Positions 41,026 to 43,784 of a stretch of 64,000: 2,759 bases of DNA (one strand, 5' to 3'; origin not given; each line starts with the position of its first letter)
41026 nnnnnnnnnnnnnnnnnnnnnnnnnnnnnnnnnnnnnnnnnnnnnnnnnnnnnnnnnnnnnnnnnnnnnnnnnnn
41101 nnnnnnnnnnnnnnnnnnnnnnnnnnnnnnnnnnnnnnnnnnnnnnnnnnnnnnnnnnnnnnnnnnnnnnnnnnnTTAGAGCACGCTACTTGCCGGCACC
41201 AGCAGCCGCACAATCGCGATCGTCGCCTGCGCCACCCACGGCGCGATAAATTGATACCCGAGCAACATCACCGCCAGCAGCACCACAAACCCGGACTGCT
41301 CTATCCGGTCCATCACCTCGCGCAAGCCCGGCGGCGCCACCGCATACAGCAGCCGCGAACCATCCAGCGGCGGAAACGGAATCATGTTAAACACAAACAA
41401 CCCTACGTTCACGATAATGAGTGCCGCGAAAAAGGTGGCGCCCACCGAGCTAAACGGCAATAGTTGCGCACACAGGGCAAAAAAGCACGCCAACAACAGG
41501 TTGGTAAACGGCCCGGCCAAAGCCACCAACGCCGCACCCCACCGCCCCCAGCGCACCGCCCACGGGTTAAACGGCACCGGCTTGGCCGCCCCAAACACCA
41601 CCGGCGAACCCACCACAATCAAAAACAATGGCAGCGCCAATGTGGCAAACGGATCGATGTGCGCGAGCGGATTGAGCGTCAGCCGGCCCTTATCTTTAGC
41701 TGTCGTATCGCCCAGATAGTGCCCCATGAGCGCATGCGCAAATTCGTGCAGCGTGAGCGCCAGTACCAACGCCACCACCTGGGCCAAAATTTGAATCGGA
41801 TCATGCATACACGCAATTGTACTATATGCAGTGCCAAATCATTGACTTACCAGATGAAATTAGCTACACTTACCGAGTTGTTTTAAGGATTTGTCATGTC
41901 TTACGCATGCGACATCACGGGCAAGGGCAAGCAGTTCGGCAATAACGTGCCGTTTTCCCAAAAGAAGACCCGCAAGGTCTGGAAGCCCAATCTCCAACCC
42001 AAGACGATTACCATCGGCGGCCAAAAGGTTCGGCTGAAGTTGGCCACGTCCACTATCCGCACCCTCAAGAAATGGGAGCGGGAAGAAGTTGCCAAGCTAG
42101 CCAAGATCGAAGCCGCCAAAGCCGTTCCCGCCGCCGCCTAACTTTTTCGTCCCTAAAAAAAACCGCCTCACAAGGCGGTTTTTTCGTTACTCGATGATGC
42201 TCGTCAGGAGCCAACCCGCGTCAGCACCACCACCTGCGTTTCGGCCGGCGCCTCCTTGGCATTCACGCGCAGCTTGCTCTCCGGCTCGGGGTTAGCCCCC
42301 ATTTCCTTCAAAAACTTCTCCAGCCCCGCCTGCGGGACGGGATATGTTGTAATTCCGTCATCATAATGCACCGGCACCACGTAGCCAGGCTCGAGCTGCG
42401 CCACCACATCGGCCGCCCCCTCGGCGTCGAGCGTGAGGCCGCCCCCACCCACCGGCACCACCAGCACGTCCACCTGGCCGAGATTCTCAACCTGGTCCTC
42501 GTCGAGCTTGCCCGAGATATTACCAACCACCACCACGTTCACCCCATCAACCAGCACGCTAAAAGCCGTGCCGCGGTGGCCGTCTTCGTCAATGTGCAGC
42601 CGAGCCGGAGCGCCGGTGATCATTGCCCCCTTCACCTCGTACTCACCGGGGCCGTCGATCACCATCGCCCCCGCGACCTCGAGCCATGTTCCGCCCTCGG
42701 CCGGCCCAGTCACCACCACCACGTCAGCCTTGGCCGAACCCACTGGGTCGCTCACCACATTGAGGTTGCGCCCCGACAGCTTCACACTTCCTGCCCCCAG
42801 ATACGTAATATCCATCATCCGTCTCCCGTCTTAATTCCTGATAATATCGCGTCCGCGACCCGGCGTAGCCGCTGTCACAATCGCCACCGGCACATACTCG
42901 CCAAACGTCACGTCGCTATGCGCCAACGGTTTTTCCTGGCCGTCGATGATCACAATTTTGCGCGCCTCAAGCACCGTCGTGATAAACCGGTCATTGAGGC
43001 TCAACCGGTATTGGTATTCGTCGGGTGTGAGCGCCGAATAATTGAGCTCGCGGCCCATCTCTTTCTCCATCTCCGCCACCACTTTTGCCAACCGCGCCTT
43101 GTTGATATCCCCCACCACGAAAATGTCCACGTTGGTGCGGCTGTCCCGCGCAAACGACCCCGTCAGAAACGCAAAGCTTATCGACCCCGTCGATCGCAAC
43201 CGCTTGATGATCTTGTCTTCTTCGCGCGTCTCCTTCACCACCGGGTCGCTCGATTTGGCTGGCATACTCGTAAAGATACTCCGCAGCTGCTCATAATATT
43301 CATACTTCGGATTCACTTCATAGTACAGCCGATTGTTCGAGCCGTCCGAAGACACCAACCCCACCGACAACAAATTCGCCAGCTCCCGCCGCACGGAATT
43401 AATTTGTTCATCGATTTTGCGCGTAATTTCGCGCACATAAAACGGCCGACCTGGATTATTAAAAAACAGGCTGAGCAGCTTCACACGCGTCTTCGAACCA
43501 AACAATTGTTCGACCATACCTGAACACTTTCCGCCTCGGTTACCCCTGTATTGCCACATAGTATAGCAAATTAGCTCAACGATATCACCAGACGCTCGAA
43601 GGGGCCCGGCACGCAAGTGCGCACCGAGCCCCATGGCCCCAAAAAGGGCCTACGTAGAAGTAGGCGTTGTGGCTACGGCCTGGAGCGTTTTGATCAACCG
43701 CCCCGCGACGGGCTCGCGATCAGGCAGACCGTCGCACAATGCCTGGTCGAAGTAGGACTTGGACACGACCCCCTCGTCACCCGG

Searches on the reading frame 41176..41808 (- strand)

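Call 27: search_protein_families(library=pfam, proteins=[window:41176-41808:-], max_evalue=0.01)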
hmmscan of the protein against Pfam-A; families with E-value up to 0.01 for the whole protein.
window:41176-41808:- (210 aa): 1 family
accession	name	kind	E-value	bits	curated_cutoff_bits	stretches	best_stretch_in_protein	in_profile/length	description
PF02163.28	Peptidase_M50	-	2.2e-09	37.5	27.2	1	125-180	161-217/221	Peptidase family M50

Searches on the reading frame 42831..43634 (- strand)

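Call 27: search_protein_families(library=pfam, proteins=[window:42831-43634:-], max_evalue=0.01)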
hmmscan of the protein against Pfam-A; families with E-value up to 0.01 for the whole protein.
window:42831-43634:- (267 aa): 2 families
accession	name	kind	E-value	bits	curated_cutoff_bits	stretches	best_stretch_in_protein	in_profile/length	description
PF18765.7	Polbeta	-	0.00086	19.9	26.9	1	141-196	2-63/93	Polymerase beta, Nucleotidyltransferase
PF12840.13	HTH_20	-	0.003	17.9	27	1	46-94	2-48/51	Helix-turn-helix domain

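Call 53: search_protein_families(library=pfam, proteins=[window:42831-43517:-], max_evalue=0.1)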
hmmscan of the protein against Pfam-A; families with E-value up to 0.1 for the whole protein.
window:42831-43517:- (228 aa): 6 families
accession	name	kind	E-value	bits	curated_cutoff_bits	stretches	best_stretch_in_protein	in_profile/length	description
PF18765.7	Polbeta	-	0.0006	20.4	26.9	1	102-157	2-63/93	Polymerase beta, Nucleotidyltransferase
PF12840.13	HTH_20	-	0.0024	18.2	27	1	7-55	2-48/51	Helix-turn-helix domain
PF01909.29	NTP_transf_2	-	0.0084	16.9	21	1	101-161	2-72/93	Nucleotidyltransferase domain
PF25212.1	HVO_A0114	-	0.05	13.8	27.6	0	24-63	35-76/84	HVO_A0114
PF07381.18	EarA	-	0.055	13.7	22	0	5-44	5-44/90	EarA-like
PF24033.1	DUF7342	-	0.068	13.6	31.6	0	28-83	20-75/150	Family of unknown function (DUF7342)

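Call 86: search_protein_families(library=ncbifam, proteins=[window:42831-43517:-], max_evalue=0.01)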
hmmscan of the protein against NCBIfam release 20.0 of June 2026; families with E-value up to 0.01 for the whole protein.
window:42831-43517:- (228 aa): 2 families
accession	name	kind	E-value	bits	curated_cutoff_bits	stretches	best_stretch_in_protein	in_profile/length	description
NF033788.1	HTH_metalloreg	subfamily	0.00045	20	55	1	5-70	7-70/77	metalloregulator ArsR/SmtB family transcription factor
TIGR01884.1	cas_HTH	subfamily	0.0037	16.7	60.2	0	8-64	141-195/202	CRISPR-associated CARF protein Csa3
